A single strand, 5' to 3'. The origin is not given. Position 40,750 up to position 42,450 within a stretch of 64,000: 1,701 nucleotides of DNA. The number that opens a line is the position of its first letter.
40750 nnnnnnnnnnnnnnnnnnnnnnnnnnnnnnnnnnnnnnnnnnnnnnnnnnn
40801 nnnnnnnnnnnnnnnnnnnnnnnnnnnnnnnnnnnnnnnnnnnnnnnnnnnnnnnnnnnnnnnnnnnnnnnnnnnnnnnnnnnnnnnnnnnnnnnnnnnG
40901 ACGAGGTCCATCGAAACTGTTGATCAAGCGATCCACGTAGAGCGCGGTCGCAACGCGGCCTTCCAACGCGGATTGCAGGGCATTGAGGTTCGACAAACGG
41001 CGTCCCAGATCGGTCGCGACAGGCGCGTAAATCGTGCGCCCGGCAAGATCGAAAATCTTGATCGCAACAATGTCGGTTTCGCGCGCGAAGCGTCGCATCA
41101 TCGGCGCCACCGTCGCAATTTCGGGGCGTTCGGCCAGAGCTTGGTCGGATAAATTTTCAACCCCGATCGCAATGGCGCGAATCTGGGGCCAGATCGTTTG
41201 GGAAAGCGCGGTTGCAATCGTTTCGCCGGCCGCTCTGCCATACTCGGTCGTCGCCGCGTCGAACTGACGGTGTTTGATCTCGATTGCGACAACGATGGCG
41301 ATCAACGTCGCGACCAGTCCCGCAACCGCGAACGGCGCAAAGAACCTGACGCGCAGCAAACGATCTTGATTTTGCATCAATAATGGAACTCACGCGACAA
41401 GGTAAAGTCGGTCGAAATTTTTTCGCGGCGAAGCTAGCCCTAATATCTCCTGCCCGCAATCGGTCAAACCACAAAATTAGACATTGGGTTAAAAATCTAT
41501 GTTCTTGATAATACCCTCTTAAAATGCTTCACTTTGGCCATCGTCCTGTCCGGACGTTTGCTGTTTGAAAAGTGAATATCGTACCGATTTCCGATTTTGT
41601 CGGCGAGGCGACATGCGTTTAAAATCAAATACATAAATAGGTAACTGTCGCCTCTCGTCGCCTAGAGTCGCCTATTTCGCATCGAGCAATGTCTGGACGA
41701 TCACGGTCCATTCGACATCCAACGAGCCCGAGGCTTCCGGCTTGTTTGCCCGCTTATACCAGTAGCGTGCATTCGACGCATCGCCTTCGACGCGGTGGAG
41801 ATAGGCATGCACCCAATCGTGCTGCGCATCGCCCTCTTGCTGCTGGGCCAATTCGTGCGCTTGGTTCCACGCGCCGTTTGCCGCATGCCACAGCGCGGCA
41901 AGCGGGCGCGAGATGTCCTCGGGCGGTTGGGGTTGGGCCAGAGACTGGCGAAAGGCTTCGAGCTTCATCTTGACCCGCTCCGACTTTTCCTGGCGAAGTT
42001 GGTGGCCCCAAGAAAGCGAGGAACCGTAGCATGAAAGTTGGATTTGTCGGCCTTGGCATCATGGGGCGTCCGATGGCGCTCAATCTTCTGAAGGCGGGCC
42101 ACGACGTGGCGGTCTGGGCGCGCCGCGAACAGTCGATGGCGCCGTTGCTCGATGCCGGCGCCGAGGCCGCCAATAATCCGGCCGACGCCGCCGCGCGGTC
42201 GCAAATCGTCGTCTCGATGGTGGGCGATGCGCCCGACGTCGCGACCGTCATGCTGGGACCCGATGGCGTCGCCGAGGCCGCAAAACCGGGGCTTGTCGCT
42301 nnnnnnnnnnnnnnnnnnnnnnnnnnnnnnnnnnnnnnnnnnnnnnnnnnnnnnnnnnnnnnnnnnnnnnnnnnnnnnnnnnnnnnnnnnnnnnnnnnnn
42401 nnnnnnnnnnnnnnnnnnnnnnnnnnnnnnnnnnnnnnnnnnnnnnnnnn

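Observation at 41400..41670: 270-bp AT-rich island with helically phased GTCGCCT repeats and other motifs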

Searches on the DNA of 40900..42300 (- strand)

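Call 4: search_rna_families(source=window, start=40900, end=42300, threshold=evalue, max_evalue=10, show_alignments=3)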
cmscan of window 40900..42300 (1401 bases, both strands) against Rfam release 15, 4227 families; matches with E-value up to 10: 3.
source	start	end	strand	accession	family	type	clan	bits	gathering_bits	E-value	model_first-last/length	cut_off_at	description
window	42195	42275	-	RF02242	Xoo5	Gene; sRNA;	-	14.6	50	6.2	1-124/124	no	Xanthomonadaceae sRNA Xoo5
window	40983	41075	+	RF02482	GlsR19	Gene; snRNA; snoRNA; HACA-box;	-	13.5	100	3.2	1-150/150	no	Small nucleolar RNA GlsR19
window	41234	41386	-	RF02741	Rev44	Gene; antisense;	-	9.6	178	8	1-336/336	no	Soft rot Enterobacteriaceae Rev 44 asRNA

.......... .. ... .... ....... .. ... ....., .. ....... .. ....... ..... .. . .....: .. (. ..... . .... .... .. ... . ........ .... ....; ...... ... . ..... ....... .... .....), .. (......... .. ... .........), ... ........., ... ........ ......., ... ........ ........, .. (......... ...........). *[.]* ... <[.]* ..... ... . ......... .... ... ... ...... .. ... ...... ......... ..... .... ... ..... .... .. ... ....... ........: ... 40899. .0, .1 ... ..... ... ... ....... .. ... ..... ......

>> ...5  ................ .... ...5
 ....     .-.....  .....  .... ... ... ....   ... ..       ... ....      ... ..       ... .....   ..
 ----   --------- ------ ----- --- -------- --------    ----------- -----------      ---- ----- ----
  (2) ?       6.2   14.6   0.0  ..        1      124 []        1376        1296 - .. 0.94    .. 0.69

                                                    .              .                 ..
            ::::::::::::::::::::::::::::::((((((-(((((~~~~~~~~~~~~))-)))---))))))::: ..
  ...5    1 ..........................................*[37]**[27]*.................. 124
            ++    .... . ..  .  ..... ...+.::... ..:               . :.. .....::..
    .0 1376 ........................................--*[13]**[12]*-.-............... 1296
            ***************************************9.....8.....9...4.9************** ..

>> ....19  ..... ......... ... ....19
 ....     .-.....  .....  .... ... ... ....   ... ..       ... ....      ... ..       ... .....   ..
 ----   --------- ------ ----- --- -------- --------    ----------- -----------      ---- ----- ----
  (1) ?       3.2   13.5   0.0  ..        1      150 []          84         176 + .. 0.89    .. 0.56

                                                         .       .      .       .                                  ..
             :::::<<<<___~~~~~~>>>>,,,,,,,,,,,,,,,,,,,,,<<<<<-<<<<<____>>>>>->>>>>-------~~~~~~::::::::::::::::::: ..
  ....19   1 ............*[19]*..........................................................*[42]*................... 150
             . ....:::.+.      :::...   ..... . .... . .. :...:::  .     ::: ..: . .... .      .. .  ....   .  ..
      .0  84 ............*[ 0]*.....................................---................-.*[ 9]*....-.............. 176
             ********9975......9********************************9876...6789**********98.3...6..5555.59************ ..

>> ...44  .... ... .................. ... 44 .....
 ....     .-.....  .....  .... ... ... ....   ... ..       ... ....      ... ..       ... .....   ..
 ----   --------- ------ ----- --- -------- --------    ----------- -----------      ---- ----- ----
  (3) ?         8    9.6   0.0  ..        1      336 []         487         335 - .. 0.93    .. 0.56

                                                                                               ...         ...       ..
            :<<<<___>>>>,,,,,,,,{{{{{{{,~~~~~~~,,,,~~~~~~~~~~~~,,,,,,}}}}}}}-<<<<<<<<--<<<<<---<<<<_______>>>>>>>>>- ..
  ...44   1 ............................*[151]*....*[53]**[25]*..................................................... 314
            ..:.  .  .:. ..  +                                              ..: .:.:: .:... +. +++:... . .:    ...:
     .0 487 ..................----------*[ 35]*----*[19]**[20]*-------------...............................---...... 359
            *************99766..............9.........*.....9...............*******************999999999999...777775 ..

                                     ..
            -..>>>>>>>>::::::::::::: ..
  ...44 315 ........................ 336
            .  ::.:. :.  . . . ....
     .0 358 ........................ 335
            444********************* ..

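Call 33: search_dna_similar(query=window:41480-41680:-, collection=plasmids, mode=distant, max_evalue=10, max_rows=20)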
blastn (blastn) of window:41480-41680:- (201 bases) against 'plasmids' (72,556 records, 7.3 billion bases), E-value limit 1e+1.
Records with a match: 73; places in all: 74; records where one place covers at least 80% of the query: 0.
Best place of each record, by identity: >=99% 1; 95-99% 1; 90-95% 64; 80-90% 7.
By first word of the organism name: Escherichia 62; Levilactobacillus 4; Bacillus 4; Shigella 1; Psychrobacter 1; Pseudoalteromonas 1.
By predicted mobility (MOB-suite, as given by PLSDB): non-mobilizable 65; mobilizable 8.
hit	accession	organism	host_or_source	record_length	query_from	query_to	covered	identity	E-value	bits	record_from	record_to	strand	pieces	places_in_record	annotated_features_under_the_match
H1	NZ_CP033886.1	Levilactobacillus brevis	single cell,kimchi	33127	148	178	15%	87.5%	7e+0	37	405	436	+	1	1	none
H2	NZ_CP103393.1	Levilactobacillus brevis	single cell,vegetable fermented food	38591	148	178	15%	87.5%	7e+0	37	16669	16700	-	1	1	KxYKxGKxW signal peptide domain-containing protein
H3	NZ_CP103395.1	Levilactobacillus brevis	single cell,vegetable fermented food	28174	148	178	15%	87.5%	7e+0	37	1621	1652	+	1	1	LPXTG cell wall anchor domain-containing protein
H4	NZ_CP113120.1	Levilactobacillus brevis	Single cell,fermented food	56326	148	178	15%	87.5%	7e+0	37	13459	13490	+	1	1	KxYKxGKxW signal peptide domain-containing protein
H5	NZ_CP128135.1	Bacillus mycoides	bacterial isolate,field soil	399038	30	60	15%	87.5%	7e+0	37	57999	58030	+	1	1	none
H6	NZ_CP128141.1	Bacillus mycoides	bacterial isolate,field soil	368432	30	60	15%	87.5%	7e+0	37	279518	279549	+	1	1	none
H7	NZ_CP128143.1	Bacillus mycoides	bacterial isolate,field soil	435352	30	60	15%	87.5%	7e+0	37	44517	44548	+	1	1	none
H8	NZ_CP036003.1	Bacillus mycoides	cell culture,soil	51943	42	68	13%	92.6%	6e-1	41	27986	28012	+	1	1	none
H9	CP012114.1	Escherichia coli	Gallus gallus domesticus,peritoneal ...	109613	37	61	12%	92.0%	7e+0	37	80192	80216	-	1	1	none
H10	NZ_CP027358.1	Escherichia coli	Homo sapiens,stool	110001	37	61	12%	92.0%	7e+0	37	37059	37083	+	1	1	none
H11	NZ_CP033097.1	Escherichia coli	pig feces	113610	37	61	12%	92.0%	7e+0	37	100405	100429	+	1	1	none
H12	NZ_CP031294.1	Escherichia coli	Homo sapiens,blood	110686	37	61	12%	92.0%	7e+0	37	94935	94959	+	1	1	none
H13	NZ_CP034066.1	Shigella sonnei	Homo sapiens,stool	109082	37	61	12%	92.0%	7e+0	37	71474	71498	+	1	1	none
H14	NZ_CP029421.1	Escherichia coli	whole organism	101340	37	61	12%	92.0%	7e+0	37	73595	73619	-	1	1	none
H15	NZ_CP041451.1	Escherichia coli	Pork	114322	37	61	12%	92.0%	7e+0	37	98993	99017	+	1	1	none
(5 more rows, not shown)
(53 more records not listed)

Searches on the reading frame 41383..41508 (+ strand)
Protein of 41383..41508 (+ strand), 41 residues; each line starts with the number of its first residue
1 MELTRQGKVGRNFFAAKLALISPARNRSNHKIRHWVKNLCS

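Call 12: search_protein_families(library=pfam, proteins=[window:41383-41508:+], max_evalue=0.01)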
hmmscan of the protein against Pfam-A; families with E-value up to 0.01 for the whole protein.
window:41383-41508:+ (41 aa): 0 families

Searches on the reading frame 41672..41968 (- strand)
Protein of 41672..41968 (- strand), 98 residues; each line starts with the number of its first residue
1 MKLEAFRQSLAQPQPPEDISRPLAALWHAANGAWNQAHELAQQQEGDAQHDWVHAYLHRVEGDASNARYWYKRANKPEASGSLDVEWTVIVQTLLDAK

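Call 12: search_protein_families(library=pfam, proteins=[window:41672-41968:-], max_evalue=0.01)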
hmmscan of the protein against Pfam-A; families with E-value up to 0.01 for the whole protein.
window:41672-41968:- (98 aa): 0 families

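Call 15: find_encoding_contigs(protein=window:41672-41968:-, flank=3000, max_places=10)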
Protein window:41672-41968:- (98 aa): 7 contigs read that carry it; 5 places shown.
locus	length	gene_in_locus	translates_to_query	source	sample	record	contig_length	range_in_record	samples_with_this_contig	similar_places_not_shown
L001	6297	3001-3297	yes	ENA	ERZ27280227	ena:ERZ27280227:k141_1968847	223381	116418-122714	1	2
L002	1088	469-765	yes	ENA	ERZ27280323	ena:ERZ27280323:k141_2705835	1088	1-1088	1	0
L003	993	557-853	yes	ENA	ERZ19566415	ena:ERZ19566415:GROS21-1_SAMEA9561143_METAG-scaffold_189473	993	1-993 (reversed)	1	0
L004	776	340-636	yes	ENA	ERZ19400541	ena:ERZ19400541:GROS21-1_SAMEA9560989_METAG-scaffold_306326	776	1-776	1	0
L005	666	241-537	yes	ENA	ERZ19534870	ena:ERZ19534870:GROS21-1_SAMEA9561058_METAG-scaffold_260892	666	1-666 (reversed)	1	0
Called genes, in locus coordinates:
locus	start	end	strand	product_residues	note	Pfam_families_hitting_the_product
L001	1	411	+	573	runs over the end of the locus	PF02872:5_nucleotid_C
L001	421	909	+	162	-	PF03928:HbpS-like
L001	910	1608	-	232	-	PF02683:DsbD_TM, PF13386:DsbD_2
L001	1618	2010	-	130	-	PF00085:Thioredoxin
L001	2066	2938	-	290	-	PF03446:NAD_binding_2, PF03807:F420_oxidored (weak), PF14833:NAD_binding_11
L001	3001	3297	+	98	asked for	-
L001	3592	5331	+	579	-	PF08448:PAS_4 (faint), PF08447:PAS_3 (weak)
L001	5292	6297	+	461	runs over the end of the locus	PF12860:PAS_7 (weak), PF00512:HisKA, PF02518:HATPase_c, PF00072:Response_reg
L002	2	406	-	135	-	?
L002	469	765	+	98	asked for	-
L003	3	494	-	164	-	?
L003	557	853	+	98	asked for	-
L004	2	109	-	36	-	?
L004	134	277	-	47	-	PF03446:NAD_binding_2, PF03807:F420_oxidored (weak)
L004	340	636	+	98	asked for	-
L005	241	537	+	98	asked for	-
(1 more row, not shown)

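Call 16: find_homologous_proteins(query=window:41672-41968:-)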
Query window:41672-41968:- (98 aa): 296 proteins with E <= 0.001 among 297 candidates; the best 120 are listed.
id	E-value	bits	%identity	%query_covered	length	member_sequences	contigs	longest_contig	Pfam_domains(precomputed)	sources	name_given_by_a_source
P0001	6.2e-56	205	95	100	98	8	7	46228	-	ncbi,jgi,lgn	jgi:hypothetical protein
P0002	6.3e-41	157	76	92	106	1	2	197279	-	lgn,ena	-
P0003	3.3e-35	138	64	97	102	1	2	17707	-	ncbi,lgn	-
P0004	1.7e-34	136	62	97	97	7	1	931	-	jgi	jgi:hypothetical protein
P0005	1.9e-34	136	63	97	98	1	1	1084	-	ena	-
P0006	2.3e-34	136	64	97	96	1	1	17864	-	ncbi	ncbi:MAG: hypothetical protein ACK5XA_02445 [Tagaea sp.]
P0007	2.6e-34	135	62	97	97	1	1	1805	-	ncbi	-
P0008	3.8e-34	135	64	97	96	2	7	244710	-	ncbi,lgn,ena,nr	ncbi:MAG: hypothetical protein ING19_11825 [Azospirillum sp.]|nr:hypothetical protein [Azospirillum 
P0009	4.5e-34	135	62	97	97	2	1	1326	-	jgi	jgi:hypothetical protein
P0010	9.2e-34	134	63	97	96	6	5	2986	-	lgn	-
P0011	2.5e-33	132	61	90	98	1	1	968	-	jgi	jgi:hypothetical protein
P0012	5.8e-33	131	63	95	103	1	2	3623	-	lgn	-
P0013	1.5e-32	130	59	97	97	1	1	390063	-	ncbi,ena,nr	ncbi:MAG: hypothetical protein JNK67_10855 [Alphaproteobacteria bacterium]|nr:hypothetical protein [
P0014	1.5e-32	130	60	99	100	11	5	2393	-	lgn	-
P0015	1.7e-32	130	62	97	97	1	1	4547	-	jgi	jgi:hypothetical protein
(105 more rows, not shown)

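Call 17: find_encoding_contigs(protein=P0001, flank=3000, max_places=8)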
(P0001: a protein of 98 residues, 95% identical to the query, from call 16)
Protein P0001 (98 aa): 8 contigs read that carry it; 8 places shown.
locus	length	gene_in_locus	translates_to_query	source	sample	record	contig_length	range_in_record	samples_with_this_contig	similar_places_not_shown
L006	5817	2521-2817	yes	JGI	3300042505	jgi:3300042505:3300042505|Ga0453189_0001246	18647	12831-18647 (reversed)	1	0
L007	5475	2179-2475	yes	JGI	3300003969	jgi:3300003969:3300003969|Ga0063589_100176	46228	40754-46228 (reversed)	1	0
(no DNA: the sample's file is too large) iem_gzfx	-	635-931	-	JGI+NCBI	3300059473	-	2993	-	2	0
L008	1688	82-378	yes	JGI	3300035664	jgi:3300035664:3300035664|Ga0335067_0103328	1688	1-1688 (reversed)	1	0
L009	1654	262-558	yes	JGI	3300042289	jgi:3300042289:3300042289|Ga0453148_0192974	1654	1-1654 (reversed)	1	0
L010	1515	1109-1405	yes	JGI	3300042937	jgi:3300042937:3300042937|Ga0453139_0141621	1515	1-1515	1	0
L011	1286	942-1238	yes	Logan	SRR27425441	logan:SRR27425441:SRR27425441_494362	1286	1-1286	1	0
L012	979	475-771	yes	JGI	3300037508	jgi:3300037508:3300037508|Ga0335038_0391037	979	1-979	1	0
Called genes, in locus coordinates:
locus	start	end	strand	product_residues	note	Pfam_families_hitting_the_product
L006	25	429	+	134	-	PF03928:HbpS-like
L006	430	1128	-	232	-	PF02683:DsbD_TM, PF13386:DsbD_2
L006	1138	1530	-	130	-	PF00085:Thioredoxin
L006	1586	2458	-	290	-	PF03446:NAD_binding_2, PF03807:F420_oxidored (weak), PF14833:NAD_binding_11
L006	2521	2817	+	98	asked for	-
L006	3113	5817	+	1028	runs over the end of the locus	PF08448:PAS_4 (faint), PF13426:PAS_9 (faint), PF08447:PAS_3, PF12860:PAS_7, PF00512:HisKA, PF02518:HATPase_c, PF00072:Response_reg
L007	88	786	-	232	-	PF02683:DsbD_TM, PF13386:DsbD_2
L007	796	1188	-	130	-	PF00085:Thioredoxin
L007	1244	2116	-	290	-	PF03446:NAD_binding_2, PF03807:F420_oxidored (weak), PF14833:NAD_binding_11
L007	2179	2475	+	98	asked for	-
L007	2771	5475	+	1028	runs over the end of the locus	PF08448:PAS_4 (faint), PF13426:PAS_9 (faint), PF08447:PAS_3, PF12860:PAS_7, PF00512:HisKA, PF02518:HATPase_c, PF00072:Response_reg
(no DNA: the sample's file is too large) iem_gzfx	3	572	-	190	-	?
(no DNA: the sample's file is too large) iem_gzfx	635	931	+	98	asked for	-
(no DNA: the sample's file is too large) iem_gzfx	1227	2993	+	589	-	?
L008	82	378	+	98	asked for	-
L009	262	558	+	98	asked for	-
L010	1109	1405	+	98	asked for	-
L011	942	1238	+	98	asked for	-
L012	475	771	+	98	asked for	-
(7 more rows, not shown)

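Call 18: find_encoding_contigs(protein=P0002, flank=3000, max_places=4)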
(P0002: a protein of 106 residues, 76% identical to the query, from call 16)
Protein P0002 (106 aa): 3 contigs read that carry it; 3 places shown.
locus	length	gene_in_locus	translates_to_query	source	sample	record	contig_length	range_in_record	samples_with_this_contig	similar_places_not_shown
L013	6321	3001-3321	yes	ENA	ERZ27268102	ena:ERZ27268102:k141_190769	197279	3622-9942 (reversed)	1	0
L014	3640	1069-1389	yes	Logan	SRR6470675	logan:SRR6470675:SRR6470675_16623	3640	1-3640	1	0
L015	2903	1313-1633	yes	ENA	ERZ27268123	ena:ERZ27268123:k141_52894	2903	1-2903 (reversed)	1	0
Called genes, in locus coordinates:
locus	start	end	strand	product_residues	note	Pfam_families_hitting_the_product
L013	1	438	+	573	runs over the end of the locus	PF02872:5_nucleotid_C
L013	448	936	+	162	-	PF03928:HbpS-like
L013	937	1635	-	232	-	PF02683:DsbD_TM, PF13386:DsbD_2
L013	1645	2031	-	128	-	PF00085:Thioredoxin, PF13899:Thioredoxin_7 (weak)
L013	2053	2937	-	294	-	PF03446:NAD_binding_2, PF03807:F420_oxidored (weak), PF14833:NAD_binding_11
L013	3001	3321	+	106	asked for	-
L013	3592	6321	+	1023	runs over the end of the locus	PF08448:PAS_4 (faint), PF00989:PAS (faint), PF08447:PAS_3 (weak), PF12860:PAS_7, PF00512:HisKA, PF02518:HATPase_c, PF00072:Response_reg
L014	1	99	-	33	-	?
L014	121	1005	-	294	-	PF03446:NAD_binding_2, PF03807:F420_oxidored (weak), PF14833:NAD_binding_11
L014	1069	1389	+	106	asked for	-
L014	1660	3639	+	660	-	?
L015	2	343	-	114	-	?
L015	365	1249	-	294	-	PF03446:NAD_binding_2, PF03807:F420_oxidored (weak), PF14833:NAD_binding_11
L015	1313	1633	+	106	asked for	-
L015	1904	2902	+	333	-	?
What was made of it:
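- Synteny on both sides is conserved among relatives (calls 15, 17, 18).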

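Call 19: find_encoding_contigs(protein=P0003, flank=3000, max_places=4)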
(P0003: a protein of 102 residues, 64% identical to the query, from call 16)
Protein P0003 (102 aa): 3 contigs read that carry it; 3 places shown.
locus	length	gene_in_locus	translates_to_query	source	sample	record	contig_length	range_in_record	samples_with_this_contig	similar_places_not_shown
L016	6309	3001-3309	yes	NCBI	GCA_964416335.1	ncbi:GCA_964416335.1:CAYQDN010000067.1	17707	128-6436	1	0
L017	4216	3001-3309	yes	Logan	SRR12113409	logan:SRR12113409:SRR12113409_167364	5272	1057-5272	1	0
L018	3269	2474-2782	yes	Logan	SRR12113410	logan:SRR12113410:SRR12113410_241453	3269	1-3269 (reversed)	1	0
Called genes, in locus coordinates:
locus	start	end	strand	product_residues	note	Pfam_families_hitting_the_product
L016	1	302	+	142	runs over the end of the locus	?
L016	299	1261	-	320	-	PF01156:IU_nuc_hydro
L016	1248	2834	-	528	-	PF00496:SBP_bac_5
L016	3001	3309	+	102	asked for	-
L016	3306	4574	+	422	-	PF00070:Pyr_redox (faint), PF01266:DAO, PF07992:Pyr_redox_2 (faint), PF13450:NAD_binding_8 (weak)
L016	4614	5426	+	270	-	PF00106:adh_short, PF13561:adh_short_C2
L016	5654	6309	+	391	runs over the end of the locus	PF13433:Peripla_BP_5, PF13458:Peripla_BP_6, PF01094:ANF_receptor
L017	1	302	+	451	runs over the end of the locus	?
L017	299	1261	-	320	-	PF01156:IU_nuc_hydro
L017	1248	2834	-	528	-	PF00496:SBP_bac_5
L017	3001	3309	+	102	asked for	-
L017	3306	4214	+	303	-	?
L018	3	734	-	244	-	?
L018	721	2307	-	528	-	PF00496:SBP_bac_5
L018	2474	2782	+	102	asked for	-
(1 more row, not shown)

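Call 41: find_encoding_contigs(protein=P0008, flank=2500, max_places=3)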
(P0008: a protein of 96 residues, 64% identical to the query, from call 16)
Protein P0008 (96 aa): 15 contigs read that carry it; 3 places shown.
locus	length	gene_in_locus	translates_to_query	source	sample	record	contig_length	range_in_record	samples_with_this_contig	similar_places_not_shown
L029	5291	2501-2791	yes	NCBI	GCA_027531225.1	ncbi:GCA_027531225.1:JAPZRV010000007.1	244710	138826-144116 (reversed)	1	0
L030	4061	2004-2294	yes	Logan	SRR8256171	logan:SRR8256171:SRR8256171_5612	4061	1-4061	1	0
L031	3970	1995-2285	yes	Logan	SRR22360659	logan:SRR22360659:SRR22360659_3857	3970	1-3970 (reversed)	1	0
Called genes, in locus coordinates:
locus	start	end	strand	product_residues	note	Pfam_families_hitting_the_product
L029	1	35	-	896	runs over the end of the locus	PF01624:MutS_I, PF05188:MutS_II, PF05192:MutS_III, PF05190:MutS_IV, PF00488:MutS_V, PF27441:MutS_C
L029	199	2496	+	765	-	PF00390:malic, PF03949:Malic_M, PF01515:PTA_PTB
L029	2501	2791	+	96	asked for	-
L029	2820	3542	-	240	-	PF13578:Methyltransf_24, PF05711:TylF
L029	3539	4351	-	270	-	PF05721:PhyH (weak)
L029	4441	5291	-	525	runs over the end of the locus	PF02142:MGS, PF01808:AICARFT_IMPCHas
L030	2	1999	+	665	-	?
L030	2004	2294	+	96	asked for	-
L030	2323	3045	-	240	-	PF13578:Methyltransf_24, PF05711:TylF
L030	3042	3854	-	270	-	PF05721:PhyH (weak)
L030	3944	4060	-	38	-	?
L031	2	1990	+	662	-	?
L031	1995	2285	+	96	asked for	-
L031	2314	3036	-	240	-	PF13578:Methyltransf_24, PF05711:TylF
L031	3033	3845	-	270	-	PF05721:PhyH (weak)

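Call 42: find_encoding_contigs(protein=P0013, flank=2500, max_places=3)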
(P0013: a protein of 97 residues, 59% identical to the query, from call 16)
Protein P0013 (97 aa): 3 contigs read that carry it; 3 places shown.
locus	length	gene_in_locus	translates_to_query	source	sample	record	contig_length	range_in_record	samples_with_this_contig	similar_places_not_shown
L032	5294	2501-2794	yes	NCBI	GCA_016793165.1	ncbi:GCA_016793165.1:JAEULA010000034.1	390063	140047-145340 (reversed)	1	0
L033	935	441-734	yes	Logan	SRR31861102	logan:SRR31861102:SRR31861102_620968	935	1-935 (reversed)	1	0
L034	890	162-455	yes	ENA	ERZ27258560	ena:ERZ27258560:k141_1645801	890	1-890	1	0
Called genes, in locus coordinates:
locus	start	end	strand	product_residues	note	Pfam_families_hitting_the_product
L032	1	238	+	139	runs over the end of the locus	PF00903:Glyoxalase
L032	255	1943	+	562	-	PF17391:Urocanase_N, PF01175:Urocanase, PF17392:Urocanase_C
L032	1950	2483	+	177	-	-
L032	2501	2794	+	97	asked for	-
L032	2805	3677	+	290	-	PF02678:Pirin, PF05726:Pirin_C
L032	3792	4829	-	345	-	-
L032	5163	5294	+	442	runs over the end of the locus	PF01547:SBP_bac_1, PF13416:SBP_bac_8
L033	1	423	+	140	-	?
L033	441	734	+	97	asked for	-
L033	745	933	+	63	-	?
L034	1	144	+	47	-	?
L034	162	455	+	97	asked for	-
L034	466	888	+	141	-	?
